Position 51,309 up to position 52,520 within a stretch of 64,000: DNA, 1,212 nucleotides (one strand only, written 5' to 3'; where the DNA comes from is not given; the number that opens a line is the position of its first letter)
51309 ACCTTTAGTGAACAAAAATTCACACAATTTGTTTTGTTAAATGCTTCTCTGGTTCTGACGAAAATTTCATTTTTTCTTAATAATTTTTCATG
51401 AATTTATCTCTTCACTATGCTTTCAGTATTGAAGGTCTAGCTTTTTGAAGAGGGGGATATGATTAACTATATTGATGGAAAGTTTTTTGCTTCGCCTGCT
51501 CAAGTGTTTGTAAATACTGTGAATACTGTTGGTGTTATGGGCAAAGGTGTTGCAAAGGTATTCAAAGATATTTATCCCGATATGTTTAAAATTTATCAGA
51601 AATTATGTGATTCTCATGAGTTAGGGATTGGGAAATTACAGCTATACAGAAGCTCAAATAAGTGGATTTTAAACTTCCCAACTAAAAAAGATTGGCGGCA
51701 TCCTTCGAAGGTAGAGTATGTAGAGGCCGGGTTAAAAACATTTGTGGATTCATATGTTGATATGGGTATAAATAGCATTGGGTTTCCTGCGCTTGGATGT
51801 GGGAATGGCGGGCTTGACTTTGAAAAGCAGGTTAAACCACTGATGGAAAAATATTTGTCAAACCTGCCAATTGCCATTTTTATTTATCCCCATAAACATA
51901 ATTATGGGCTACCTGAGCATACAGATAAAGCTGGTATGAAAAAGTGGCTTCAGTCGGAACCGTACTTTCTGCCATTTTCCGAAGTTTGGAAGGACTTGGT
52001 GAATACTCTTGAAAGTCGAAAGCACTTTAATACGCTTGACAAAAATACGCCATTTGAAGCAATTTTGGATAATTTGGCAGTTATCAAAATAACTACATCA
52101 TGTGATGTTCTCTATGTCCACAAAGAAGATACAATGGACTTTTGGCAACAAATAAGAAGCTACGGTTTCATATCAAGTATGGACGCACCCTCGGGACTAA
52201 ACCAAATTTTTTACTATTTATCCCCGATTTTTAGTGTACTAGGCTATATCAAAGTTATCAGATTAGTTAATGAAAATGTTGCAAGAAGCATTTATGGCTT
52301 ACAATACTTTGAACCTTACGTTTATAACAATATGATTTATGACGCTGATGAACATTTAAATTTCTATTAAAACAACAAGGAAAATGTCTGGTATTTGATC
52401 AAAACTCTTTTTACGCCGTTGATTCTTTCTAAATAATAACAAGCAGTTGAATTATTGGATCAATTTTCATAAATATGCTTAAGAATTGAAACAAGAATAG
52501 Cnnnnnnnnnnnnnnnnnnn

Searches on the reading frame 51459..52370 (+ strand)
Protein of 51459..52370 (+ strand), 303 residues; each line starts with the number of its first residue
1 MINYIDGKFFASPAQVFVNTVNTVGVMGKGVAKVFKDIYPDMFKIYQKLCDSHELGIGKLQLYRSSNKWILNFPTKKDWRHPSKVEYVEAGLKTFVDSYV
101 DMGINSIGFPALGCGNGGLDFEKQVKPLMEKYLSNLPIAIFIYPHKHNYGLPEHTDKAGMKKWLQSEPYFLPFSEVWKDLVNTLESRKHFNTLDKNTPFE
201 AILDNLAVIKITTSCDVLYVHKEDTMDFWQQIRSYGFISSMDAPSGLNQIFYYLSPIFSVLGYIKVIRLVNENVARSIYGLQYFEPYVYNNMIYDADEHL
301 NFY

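Call 82: search_protein_families(library=phrogs, proteins=[window:51459-52370:+], max_evalue=0.00001)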
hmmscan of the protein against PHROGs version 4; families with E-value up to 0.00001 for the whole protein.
window:51459-52370:+ (303 aa): 2 families
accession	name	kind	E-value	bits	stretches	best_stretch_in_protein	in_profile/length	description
phrog_335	-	other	4.9e-37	129.1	1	1-146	55-206/422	phosphatase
phrog_30914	-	unknown function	6.6e-31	108.6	1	1-143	1-147/371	-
